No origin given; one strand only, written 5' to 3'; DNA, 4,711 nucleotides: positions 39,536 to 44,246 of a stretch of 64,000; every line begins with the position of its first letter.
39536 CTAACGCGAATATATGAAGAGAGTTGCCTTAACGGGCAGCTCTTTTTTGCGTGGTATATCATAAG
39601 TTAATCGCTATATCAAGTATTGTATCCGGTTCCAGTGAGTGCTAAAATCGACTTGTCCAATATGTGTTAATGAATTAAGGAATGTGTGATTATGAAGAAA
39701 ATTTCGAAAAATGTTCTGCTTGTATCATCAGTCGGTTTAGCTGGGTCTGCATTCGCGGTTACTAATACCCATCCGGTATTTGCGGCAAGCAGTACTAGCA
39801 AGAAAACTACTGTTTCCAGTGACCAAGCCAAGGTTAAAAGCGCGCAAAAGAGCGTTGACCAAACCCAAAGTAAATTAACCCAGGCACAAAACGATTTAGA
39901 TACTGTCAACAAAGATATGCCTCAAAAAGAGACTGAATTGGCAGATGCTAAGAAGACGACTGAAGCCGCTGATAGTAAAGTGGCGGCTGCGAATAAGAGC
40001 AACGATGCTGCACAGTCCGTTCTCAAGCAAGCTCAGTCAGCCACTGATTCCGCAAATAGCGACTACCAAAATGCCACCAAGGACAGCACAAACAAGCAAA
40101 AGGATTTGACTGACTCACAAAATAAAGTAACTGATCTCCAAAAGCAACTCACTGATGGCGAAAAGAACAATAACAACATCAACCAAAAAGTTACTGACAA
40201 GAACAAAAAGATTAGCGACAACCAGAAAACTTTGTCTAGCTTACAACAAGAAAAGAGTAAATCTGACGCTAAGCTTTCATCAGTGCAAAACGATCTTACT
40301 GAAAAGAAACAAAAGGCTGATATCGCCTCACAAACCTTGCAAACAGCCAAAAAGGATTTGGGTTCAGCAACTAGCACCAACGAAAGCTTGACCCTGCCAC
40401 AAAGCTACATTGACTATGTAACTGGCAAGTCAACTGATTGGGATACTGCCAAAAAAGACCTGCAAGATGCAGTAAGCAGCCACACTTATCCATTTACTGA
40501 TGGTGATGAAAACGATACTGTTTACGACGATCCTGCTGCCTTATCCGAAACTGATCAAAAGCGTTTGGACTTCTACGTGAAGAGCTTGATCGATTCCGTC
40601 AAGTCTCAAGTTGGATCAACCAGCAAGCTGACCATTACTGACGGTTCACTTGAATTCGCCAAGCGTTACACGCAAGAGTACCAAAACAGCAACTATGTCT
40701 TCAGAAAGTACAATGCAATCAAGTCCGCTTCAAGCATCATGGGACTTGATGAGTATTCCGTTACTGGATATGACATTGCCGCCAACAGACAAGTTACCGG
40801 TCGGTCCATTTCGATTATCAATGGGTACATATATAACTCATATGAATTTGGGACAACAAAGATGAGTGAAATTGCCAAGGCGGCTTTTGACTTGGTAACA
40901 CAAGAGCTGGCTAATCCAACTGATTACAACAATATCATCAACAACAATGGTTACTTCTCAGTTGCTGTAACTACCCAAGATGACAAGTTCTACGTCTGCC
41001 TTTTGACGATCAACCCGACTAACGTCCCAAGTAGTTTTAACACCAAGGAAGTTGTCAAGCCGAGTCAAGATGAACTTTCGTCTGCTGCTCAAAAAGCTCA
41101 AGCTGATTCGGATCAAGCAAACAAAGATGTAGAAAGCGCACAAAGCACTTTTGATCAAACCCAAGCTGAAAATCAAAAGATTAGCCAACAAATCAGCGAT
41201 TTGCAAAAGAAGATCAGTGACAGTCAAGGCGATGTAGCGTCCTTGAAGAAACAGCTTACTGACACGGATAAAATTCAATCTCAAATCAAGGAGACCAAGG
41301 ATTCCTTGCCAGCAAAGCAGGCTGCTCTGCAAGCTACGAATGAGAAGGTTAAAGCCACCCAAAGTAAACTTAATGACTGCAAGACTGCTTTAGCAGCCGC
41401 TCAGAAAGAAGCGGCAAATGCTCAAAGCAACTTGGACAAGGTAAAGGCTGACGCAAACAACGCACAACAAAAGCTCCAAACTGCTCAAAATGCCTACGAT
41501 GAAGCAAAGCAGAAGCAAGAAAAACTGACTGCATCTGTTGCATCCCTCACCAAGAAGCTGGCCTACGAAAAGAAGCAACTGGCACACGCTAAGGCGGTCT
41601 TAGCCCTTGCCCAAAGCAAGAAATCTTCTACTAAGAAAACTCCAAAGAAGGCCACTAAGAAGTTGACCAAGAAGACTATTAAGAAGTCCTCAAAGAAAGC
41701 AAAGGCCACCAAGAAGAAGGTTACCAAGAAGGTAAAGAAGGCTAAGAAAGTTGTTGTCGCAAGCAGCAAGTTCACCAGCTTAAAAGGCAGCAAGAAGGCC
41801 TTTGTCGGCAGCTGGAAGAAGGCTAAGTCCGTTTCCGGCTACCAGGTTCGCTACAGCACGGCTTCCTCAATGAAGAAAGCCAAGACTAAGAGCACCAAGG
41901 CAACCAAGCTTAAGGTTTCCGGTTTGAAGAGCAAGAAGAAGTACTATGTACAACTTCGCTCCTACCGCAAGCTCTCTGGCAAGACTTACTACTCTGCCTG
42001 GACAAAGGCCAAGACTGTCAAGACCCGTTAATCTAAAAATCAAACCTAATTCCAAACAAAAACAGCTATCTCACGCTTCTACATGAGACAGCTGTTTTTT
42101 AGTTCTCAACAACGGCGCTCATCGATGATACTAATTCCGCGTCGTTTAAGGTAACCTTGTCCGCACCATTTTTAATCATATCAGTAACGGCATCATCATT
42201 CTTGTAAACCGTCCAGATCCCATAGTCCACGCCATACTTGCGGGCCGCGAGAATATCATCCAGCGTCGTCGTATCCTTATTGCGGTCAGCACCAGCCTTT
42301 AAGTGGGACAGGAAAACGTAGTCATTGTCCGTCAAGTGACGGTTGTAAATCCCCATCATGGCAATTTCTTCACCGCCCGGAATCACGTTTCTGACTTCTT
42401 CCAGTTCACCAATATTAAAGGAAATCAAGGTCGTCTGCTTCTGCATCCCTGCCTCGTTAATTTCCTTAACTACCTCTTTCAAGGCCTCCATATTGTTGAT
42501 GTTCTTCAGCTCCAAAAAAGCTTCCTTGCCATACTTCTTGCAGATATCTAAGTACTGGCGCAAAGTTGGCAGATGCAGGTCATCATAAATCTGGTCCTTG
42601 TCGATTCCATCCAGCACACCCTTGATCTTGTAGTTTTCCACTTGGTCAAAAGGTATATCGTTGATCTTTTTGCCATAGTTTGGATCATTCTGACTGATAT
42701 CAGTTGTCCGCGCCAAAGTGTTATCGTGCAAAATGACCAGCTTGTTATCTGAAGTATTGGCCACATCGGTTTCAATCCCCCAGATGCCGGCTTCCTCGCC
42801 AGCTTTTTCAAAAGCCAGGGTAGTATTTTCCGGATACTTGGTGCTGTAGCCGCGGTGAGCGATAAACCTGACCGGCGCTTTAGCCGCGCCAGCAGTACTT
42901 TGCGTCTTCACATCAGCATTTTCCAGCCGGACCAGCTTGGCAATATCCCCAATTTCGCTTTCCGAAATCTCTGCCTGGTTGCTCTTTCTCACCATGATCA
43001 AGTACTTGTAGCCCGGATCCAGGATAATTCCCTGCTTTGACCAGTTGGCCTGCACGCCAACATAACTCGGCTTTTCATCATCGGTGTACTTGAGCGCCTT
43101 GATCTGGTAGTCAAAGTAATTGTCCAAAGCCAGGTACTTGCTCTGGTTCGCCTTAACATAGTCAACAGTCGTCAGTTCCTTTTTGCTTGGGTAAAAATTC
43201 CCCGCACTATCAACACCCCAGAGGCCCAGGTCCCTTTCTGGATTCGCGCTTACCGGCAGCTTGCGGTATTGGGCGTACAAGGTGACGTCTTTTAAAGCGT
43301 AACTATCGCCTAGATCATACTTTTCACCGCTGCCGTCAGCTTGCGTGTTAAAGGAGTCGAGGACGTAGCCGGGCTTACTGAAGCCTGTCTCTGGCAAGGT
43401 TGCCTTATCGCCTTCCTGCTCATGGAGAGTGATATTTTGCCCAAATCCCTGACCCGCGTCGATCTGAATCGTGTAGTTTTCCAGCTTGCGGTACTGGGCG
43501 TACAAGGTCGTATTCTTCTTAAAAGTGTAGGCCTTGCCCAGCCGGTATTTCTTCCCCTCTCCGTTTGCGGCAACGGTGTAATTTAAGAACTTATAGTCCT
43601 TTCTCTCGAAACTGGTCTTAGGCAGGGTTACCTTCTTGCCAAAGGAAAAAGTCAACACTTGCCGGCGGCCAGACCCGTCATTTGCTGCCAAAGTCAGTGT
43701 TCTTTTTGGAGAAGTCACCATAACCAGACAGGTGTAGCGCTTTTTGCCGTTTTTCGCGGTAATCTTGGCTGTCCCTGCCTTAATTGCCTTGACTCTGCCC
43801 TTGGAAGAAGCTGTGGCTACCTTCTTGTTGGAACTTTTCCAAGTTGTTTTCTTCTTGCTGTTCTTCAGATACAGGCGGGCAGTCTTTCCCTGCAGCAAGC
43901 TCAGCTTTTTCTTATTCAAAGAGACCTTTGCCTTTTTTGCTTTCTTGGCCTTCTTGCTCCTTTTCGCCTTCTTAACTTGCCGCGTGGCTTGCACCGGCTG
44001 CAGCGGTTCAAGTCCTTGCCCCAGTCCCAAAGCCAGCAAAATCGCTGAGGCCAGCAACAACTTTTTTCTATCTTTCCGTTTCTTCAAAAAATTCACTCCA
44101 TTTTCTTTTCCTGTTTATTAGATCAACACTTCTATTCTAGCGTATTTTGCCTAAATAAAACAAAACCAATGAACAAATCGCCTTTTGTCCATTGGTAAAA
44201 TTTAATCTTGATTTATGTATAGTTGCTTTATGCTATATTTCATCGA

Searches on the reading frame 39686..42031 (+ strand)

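Call 33: search_protein_families(library=pfam, proteins=[window:39686-42031:+], max_evalue=0.001)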
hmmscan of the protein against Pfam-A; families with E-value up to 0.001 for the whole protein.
window:39686-42031:+ (781 aa): 1 family
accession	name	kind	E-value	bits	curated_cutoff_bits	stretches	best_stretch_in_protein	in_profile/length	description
PF00041.27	fn3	-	4.4e-05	24.1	25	1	704-765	14-74/84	Fibronectin type III domain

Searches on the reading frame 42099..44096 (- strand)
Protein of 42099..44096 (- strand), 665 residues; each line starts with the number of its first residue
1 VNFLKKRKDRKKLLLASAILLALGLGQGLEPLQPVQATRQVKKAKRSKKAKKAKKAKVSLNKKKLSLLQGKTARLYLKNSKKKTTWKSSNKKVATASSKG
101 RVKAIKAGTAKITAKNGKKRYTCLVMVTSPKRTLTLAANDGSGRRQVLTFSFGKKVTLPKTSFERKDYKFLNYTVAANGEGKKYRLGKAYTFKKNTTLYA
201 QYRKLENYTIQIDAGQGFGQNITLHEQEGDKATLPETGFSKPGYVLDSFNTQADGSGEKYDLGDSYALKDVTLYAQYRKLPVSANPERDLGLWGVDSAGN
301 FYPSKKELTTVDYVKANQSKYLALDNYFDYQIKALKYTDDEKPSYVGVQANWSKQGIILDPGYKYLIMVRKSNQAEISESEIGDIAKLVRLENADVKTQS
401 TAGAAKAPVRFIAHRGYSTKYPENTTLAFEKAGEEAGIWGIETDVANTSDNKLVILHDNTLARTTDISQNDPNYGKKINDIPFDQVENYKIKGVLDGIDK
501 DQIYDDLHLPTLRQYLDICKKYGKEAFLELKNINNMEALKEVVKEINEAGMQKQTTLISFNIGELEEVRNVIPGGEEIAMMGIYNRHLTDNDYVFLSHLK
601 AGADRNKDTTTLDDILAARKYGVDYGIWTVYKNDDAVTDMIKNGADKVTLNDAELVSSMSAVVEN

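Call 33: search_protein_families(library=pfam, proteins=[window:42099-44096:-], max_evalue=0.001)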
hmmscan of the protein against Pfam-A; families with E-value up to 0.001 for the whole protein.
window:42099-44096:- (665 aa): 4 families
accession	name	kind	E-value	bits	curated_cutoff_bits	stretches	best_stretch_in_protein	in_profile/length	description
PF03009.23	GDPD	-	2.2e-26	93.9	23.6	1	414-651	1-240/244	Glycerophosphoryl diester phosphodiesterase family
PF09479.16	Flg_new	-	1.1e-13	51.5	27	2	133-201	2-65/65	Listeria-Bacteroides repeat domain (List_Bact_rpt)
PF02368.24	Big_2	-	3.9e-10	40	22.8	1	58-118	5-70/79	Bacterial Ig-like domain (group 2)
PF22359.2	Big-like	-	1.5e-05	25.6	27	1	84-128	3-47/48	Bacterial Ig-like domain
